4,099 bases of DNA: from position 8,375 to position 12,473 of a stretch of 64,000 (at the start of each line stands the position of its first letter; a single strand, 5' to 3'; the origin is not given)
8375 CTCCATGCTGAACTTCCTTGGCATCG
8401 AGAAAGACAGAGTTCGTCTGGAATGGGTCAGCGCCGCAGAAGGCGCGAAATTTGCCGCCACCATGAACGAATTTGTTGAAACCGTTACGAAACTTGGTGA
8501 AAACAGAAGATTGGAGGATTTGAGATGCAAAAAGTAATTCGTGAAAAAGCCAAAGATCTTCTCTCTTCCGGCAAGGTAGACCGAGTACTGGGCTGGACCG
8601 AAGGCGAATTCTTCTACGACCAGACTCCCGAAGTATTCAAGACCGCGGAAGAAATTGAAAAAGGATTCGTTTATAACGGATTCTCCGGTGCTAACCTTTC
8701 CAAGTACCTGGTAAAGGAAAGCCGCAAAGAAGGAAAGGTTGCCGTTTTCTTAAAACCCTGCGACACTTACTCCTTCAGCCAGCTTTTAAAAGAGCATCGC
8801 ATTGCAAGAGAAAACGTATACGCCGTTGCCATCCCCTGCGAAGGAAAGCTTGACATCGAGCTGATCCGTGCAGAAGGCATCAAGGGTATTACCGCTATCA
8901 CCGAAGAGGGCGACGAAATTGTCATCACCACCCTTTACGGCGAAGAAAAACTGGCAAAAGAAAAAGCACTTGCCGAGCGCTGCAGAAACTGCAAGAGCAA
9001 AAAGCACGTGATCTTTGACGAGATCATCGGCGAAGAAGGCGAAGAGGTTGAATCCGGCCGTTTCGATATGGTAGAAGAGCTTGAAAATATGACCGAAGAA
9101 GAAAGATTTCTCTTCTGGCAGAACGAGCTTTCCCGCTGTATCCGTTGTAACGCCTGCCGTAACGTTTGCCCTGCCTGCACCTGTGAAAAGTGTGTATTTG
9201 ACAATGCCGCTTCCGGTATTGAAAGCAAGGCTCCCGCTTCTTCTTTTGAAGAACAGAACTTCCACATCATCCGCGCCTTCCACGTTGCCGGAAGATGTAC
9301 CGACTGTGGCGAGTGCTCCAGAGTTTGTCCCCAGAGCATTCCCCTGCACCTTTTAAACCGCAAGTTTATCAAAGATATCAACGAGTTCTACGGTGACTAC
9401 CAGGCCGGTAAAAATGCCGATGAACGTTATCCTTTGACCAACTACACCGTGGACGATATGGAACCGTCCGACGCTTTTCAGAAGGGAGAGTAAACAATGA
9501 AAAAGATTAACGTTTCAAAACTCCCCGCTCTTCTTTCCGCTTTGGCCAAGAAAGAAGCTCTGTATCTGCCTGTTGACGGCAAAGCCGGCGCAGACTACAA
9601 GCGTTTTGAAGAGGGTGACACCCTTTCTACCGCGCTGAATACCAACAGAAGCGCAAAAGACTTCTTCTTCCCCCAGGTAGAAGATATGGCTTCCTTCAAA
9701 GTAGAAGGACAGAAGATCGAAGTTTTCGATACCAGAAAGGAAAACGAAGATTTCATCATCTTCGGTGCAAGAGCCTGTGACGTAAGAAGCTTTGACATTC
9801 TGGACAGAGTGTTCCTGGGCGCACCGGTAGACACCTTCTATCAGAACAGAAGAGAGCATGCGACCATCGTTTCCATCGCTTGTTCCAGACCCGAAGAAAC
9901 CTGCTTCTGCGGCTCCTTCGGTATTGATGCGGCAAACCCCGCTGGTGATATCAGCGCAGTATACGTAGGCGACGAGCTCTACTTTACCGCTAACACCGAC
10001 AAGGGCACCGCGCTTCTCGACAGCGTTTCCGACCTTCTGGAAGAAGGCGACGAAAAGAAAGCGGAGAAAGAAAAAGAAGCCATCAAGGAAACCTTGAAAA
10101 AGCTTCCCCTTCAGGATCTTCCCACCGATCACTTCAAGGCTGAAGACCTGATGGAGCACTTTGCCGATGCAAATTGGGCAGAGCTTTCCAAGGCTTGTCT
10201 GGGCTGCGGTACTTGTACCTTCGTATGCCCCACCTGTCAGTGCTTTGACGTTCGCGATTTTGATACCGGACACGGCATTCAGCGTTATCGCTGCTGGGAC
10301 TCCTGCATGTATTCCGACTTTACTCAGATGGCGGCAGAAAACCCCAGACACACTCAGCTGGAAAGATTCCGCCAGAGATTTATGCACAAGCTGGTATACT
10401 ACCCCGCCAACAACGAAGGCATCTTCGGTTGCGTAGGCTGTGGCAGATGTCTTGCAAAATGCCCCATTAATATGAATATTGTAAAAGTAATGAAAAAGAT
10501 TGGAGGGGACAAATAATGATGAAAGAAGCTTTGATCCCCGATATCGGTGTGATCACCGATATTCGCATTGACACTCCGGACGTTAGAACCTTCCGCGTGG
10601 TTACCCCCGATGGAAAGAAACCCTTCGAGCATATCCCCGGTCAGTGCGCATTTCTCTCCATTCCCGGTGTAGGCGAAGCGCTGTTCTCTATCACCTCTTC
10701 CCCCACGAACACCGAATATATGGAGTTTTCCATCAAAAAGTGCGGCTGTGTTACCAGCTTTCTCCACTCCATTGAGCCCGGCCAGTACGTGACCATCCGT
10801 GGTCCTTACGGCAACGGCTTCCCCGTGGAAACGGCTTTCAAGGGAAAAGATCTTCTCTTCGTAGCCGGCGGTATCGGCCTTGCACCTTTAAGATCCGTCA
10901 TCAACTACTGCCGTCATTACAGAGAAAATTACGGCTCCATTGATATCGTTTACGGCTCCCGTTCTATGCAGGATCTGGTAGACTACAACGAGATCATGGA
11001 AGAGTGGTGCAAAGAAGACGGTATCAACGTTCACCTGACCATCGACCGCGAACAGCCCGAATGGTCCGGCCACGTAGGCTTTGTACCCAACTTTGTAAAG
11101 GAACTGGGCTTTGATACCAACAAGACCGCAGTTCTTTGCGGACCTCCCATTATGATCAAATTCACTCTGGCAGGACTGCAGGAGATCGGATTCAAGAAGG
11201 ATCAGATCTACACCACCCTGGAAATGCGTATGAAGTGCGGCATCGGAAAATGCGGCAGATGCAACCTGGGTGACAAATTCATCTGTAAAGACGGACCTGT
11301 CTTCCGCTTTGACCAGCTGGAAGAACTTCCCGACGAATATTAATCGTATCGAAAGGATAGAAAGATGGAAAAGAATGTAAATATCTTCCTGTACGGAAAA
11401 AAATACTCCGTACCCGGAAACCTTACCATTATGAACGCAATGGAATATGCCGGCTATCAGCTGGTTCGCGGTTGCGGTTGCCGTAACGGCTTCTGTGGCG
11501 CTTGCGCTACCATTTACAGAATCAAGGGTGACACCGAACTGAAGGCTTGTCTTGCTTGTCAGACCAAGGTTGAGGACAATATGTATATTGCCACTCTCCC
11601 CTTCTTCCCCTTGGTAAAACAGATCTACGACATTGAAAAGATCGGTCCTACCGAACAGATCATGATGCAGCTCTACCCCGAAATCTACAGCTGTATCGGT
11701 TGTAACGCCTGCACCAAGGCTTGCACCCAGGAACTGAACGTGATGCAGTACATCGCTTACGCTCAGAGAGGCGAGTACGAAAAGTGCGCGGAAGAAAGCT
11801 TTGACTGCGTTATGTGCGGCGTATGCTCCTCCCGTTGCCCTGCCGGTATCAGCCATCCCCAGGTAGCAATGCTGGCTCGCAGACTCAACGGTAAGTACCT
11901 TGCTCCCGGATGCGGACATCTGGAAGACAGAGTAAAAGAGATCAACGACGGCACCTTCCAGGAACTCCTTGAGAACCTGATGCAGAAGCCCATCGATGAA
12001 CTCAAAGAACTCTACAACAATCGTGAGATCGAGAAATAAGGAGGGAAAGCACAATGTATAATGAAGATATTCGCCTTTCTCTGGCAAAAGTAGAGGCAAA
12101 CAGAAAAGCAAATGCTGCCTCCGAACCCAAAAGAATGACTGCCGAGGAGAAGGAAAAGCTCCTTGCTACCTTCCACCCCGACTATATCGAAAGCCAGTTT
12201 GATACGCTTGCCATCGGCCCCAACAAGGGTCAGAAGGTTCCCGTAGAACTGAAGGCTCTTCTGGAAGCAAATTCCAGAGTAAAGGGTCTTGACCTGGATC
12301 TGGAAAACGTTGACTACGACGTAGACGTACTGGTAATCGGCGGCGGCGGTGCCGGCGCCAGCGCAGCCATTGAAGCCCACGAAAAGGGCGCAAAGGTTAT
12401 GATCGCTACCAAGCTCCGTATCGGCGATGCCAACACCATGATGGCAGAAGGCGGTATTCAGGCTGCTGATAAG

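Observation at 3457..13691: Single operon fusing fumC, hdrBCA-mvhD, an Flx-like NAD(P)H module and a soluble FrdBA-like pair: candidate flavin-based electron-bifurcating (or confurcating) fumarate reductase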

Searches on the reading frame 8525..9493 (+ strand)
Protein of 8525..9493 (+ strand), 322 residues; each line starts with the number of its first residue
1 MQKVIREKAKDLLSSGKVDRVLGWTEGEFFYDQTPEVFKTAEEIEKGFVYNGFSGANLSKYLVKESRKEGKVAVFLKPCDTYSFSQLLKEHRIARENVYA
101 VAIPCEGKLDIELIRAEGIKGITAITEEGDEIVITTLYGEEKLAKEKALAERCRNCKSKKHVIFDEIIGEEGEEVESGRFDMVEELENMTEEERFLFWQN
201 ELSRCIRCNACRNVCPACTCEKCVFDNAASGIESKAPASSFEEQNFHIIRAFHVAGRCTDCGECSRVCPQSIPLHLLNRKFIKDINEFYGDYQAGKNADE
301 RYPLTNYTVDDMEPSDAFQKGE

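Call 3: search_protein_families(library=pfam, proteins=[window:8525-9493:+])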
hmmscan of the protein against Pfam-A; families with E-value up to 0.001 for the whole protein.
window:8525-9493:+ (322 aa): 8 families
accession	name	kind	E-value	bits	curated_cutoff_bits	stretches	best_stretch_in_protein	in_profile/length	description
PF13183.11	Fer4_8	-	4e-08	34.1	27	1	201-272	1-68/68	4Fe-4S dicluster domain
PF13534.11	Fer4_17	-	4.4e-07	30.8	22.2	1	204-272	1-60/61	4Fe-4S dicluster domain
PF13187.11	Fer4_9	-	5.5e-07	30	27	1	204-271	1-50/52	4Fe-4S dicluster domain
PF13237.11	Fer4_10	-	6.8e-06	26.4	25.5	1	255-284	6-22/53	4Fe-4S dicluster domain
PF12797.12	Fer4_2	-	9.8e-06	25.7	24.5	1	201-217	6-22/22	4Fe-4S binding domain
PF00037.32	Fer4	-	7.8e-05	22.8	21.1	0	256-270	6-20/24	4Fe-4S binding domain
PF12838.12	Fer4_7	-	0.00021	22.1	27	0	204-271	1-51/52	4Fe-4S dicluster domain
PF13746.11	Fer4_18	-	0.00079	20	27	0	248-272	51-75/114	4Fe-4S dicluster domain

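Call 4: search_protein_families(library=ncbifam, proteins=[window:8525-9493:+])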
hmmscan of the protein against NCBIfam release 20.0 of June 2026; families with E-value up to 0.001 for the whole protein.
window:8525-9493:+ (322 aa): 13 families
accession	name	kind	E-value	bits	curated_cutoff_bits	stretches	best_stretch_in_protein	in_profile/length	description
NF045670.1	quin_L_LdhH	equivalog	1.5e-06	26.8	800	1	200-286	301-384/706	L-lactate dehydrogenase (quinone) large subunit LdhH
TIGR00273.1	TIGR00273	equivalog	2.6e-06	26.6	444.8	1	202-287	292-374/432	LutB/LldF family L-lactate oxidation iron-sulfur protein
NF003454.1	PRK05035.1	equivalog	4.2e-06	25.5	345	1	199-306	363-456/556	electron transport complex subunit RsxC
NF006391.0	PRK08640.1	equivalog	4.4e-06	25.8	244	1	188-275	140-229/254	succinate dehydrogenase iron-sulfur subunit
TIGR02176.1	pyruv_ox_red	equivalog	9e-06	23.8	911.35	1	160-271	635-754/1167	pyruvate:ferredoxin (flavodoxin) oxidoreductase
NF004898.0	PRK06259.1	equivalog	4.3e-05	22.3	385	1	189-273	120-203/488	fumarate reductase (CoM/CoB) subunit TfrB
TIGR02936.1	fdxN_nitrog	equivalog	0.00012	22.1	80.55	0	151-217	27-84/91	ferredoxin III, nif-specific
NF005746.0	PRK07570.1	subfamily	0.00015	21.1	243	1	202-278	156-234/250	succinate dehydrogenase/fumarate reductase iron-sulfur subunit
NF009226.0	PRK12576.1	equivalog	0.0003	20.2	344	1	173-273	131-225/317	succinate dehydrogenase/fumarate reductase iron-sulfur subunit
NF009051.0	PRK12385.1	equivalog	0.00042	19.8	333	1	199-272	143-219/244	succinate dehydrogenase/fumarate reductase iron-sulfur subunit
NF006221.0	PRK08348.1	subfamily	0.00051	19.7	124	0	202-271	43-90/136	NADH-plastoquinone oxidoreductase subunit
NF008369.0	PRK11168.1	equivalog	0.00083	18.3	278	0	199-279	7-81/401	anaerobic glycerol-3-phosphate dehydrogenase subunit C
NF038196.1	ferrodoxin_EFR1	subfamily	0.00084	19.4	75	0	235-270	164-198/242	EFR1 family ferrodoxin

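Call 30: search_solved_structures(query=window:8525-9490:+, max_evalue=0.01)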
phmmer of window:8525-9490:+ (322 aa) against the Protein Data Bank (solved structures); distinct sequences matched with E-value up to 0.01: 6.
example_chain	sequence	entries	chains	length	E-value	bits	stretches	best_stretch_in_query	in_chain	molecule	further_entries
9t1s_M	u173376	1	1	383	4.9e-23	84.8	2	173-283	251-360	formate dehydrogenase (coenzyme F420)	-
7bkb_E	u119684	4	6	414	3.7e-21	78.6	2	192-291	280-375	Formate dehydrogenase, beta subunit (F420)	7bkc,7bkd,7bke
8rvu_E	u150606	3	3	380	2.1e-20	76.1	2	173-286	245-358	Formate dehydrogenase, beta subunit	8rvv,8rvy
8rja_E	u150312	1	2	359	0.00041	22.6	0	9-157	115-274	Coenzyme F420 hydrogenase/dehydrogenase, beta subunit C terminus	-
9lay_B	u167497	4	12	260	0.0018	20.5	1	202-277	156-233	4Fe-4S ferredoxin iron-sulfur binding domain protein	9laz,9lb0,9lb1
7bkb_K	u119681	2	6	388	0.0095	18.1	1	202-290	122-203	Formylmethanofuran dehydrogenase, subunit F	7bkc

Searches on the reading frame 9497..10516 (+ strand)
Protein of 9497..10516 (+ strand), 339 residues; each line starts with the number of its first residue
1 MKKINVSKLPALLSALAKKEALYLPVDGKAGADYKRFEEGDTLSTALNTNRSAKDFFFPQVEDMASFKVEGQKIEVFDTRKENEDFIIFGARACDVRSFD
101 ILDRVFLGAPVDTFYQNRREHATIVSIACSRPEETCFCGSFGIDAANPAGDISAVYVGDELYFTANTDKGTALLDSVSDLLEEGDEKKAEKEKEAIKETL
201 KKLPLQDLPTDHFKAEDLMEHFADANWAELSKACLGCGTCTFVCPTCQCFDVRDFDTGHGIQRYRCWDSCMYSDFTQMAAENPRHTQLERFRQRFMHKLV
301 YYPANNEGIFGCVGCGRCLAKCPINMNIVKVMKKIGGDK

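Call 3: search_protein_families(library=pfam, proteins=[window:9497-10516:+])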
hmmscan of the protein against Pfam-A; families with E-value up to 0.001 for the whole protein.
window:9497-10516:+ (339 aa): 10 families
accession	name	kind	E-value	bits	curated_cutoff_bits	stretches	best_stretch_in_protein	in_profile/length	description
PF17179.9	Fer4_22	-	1.5e-30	106.4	27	1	234-325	2-94/95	4Fe-4S dicluster domain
PF13183.11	Fer4_8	-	4.2e-07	30.8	27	1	232-325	3-67/68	4Fe-4S dicluster domain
PF13187.11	Fer4_9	-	5.1e-07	30.1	27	0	265-325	7-50/52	4Fe-4S dicluster domain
PF13534.11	Fer4_17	-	5.2e-07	30.6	22.2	0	265-326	7-60/61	4Fe-4S dicluster domain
PF14697.11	Fer4_21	-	4.7e-06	27.1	35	0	221-250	28-57/59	4Fe-4S dicluster domain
PF25160.1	LdpA_Fe-S-bd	-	8.2e-06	26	27.6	1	311-325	27-41/49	LdpA Fe-S cluster-binding domain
PF12797.12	Fer4_2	-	4.6e-05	23.6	24.5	0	233-246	9-22/22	4Fe-4S binding domain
PF13237.11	Fer4_10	-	5.9e-05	23.4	25.5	0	311-324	8-21/53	4Fe-4S dicluster domain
PF00037.32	Fer4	-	0.00022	21.4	21.1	0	233-246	7-20/24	4Fe-4S binding domain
PF12838.12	Fer4_7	-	0.00099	20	27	0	312-326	2-14/52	4Fe-4S dicluster domain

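Call 4: search_protein_families(library=ncbifam, proteins=[window:9497-10516:+])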
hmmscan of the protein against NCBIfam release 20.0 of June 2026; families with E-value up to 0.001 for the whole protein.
window:9497-10516:+ (339 aa): 7 families
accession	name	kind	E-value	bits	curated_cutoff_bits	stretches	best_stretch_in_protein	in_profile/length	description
NF040829.1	sulfhyd_ShyB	equivalog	2.1e-51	174.9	690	1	3-335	5-329/334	NAD(P)-dependent hydrogenase/sulfhydrogenase 2 subunit beta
NF040833.1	sulfhyd_HydB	equivalog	3.6e-47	161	750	1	13-337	15-337/367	NADPH-dependent hydrogenase/sulfhydrogenase 1 subunit beta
TIGR02910.1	sulfite_red_A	equivalog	2e-41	142.3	323.15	1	34-335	43-326/334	anaerobic sulfite reductase subunit AsrA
TIGR01945.1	rnfC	subfamily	1.2e-06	27.4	245.95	0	188-246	358-416/435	RnfABCDGE type electron transport complex subunit C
NF038196.1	ferrodoxin_EFR1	subfamily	8.2e-06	26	75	0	188-246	136-198/242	EFR1 family ferrodoxin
NF004537.0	PRK05888.1-3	equivalog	7.8e-05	22.3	163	0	287-331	50-89/204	NADH-quinone oxidoreductase subunit NuoI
NF041890.1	hdrC_Methbact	equivalog_domain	0.00017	21.2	270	0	216-249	14-46/192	ferredoxin:CoB-CoM heterodisulfide reductase subunit HdrC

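Call 29: search_solved_structures(query=window:9497-10513:+, max_evalue=0.001)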
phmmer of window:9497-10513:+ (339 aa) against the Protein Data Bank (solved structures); distinct sequences matched with E-value up to 0.001: 3.
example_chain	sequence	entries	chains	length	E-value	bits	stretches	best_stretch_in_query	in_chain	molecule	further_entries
9nez_B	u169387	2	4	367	5.3e-42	147.5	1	33-337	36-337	Sulfhydrogenase 1 subunit beta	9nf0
8rvu_E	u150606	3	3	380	0.00037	23.1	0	163-251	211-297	Formate dehydrogenase, beta subunit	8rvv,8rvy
9t1s_M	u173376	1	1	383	0.00053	22.6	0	158-252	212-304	formate dehydrogenase (coenzyme F420)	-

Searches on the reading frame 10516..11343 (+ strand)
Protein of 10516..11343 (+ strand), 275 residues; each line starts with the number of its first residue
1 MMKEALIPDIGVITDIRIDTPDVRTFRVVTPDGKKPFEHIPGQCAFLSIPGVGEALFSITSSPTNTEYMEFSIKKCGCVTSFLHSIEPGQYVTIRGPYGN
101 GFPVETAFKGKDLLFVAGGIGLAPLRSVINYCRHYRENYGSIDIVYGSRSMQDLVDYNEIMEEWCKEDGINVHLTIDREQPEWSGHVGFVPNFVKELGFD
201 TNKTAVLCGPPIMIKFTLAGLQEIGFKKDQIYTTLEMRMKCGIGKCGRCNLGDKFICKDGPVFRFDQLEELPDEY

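Call 3: search_protein_families(library=pfam, proteins=[window:10516-11343:+])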
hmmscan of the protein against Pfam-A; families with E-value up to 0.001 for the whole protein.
window:10516-11343:+ (275 aa): 3 families
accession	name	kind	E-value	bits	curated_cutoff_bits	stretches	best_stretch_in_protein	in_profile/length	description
PF00175.26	NAD_binding_1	-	1.6e-13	51.7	22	1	115-217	1-107/109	Oxidoreductase NAD-binding domain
PF10418.14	DHODB_Fe-S_bind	-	8.8e-11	41.8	23.9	1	236-268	1-40/41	Iron-sulfur cluster binding domain of dihydroorotate dehydrogenase B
PF00970.30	FAD_binding_6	-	1.1e-06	29.3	21.1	1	20-100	11-96/99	Oxidoreductase FAD-binding domain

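Call 4: search_protein_families(library=ncbifam, proteins=[window:10516-11343:+])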
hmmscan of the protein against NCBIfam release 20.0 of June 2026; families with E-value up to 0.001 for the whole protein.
window:10516-11343:+ (275 aa): 27 families (the best 25 are shown)
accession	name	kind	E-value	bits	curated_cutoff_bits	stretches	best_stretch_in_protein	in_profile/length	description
NF006220.0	PRK08345.1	subfamily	1.7e-68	231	395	1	25-265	29-284/294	cytochrome-c3 hydrogenase subunit gamma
NF040835.1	sulfhyd_HydG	equivalog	8.6e-61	205.7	650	1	25-266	36-282/292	NADPH-dependent hydrogenase/sulfhydrogenase 1 subunit gamma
TIGR02911.1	sulfite_red_B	equivalog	7.1e-59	199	288.6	1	6-271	3-259/261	anaerobic sulfite reductase subunit AsrB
NF040830.1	sulfhyd_ShyC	equivalog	2.2e-52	178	600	1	23-265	23-278/288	NAD(P)-dependent hydrogenase/sulfhydrogenase 2 subunit gamma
NF000796.0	PRK00054.1-1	equivalog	1.3e-42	145.8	224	1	12-270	7-237/254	dihydroorotate dehydrogenase electron transfer subunit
NF000798.0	PRK00054.1-3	equivalog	5.9e-26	91.6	219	1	59-266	52-240/244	dihydroorotate dehydrogenase electron transfer subunit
NF000799.0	PRK00054.1-4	equivalog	6e-22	77.9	314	1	67-267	65-255/258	dihydroorotate dehydrogenase electron transfer subunit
NF040810.1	BenC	equivalog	3.6e-20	72.4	430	1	24-232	120-326/333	benzoate 1,2-dioxygenase electron transfer component BenC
NF045803.1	MethMoxFADbindMmoC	equivalog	1.4e-19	70.1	500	1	32-233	133-337/343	aromatic/alkene monooxygenase hydroxylase FAD-binding subunit MmoC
TIGR01941.1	nqrF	equivalog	8.6e-19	67.7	295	1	74-231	237-398/405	NADH:ubiquinone reductase (Na(+)-transporting) subunit F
NF008822.0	PRK11872.1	equivalog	6.3e-17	61.6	402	1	13-233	111-332/341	anthranilate 1,2-dioxygenase electron transfer component AntC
NF000797.0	PRK00054.1-2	equivalog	2.6e-16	59.7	270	1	78-265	84-262/267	dihydroorotate dehydrogenase electron transfer subunit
NF004862.0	PRK06222.1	subfamily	1.6e-15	57.4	220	1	41-264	30-244/281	sulfide/dihydroorotate dehydrogenase-like FAD/NAD-binding protein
NF009414.0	PRK12778.1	equivalog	2.5e-15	55.8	1103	1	52-267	41-247/752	bifunctional dihydroorotate dehydrogenase B NAD binding subunit/NADPH-dependent glutamate synthase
NF005963.0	PRK08051.1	equivalog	8.5e-15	54.7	230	1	32-233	24-227/233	NAD(P)H-flavin reductase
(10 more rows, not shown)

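Call 80: search_solved_structures(query=window:10516-11340:+, max_evalue=1e-10)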
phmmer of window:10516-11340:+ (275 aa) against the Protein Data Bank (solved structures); distinct sequences matched with E-value up to 1e-10: 17.
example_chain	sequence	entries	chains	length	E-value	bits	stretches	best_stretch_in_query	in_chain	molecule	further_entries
9nez_C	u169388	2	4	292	2e-59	204.5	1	20-268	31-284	Sulfhydrogenase 1 subunit gamma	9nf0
7qty_A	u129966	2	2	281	5.7e-18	68.5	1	77-231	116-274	Na(+)-translocating NADH-quinone reductase subunit F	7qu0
5ksw_B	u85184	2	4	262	7.1e-18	68.2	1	40-268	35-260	Dihydroorotate dehydrogenase B (NAD(+)), electron transfer subunit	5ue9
1ep1_B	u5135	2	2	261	8.4e-17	64.6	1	40-268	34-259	DIHYDROOROTATE DEHYDROGENASE B (PYRK SUBUNIT)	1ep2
1ep3_B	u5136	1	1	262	8.5e-17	64.6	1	40-268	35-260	DIHYDROOROTATE DEHYDROGENASE B (PYRK SUBUNIT)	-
7qu3_A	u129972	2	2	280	8.9e-16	61.3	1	77-231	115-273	Na(+)-translocating NADH-quinone reductase subunit F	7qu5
2r6h_A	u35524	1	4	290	5.4e-14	55.4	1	75-231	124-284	NADH:ubiquinone oxidoreductase, Na translocating, F subunit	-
8ad3_A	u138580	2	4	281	3.4e-13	52.8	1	77-231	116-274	Na(+)-translocating NADH-quinone reductase subunit F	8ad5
4u9u_A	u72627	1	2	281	3.4e-13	52.8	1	77-231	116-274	Na(+)-translocating NADH-quinone reductase subunit F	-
8ad4_A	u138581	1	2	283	3.5e-13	52.8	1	77-231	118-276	Na(+)-translocating NADH-quinone reductase subunit F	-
4uaj_A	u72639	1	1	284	3.5e-13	52.8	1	77-231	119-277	Na(+)-translocating NADH-quinone reductase subunit F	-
8a1t_F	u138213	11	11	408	1.3e-12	50.9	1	77-231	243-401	Na(+)-translocating NADH-quinone reductase subunit F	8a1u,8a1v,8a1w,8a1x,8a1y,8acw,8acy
7xk3_F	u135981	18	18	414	1.3e-12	50.8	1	77-231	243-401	Na(+)-translocating NADH-quinone reductase subunit F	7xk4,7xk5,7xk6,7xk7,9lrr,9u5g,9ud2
5yly_A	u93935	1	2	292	8.5e-12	48.2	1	77-229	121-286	Nitrate reductase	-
1cnf_A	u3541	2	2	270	1.1e-11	47.9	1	75-220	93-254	NITRATE REDUCTASE | NADH-DEPENDENT NITRATE REDUCTASE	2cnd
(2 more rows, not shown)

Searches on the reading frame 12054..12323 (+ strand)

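Call 50: search_protein_families(library=pfam, proteins=[window:12054-12323:+], max_evalue=5)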
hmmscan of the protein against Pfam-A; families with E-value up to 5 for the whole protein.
window:12054-12323:+ (90 aa): 1 family
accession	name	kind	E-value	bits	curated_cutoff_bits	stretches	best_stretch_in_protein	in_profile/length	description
PF15216.11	TSLP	-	0.13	12.7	27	1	14-79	55-119/125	Thymic stromal lymphopoietin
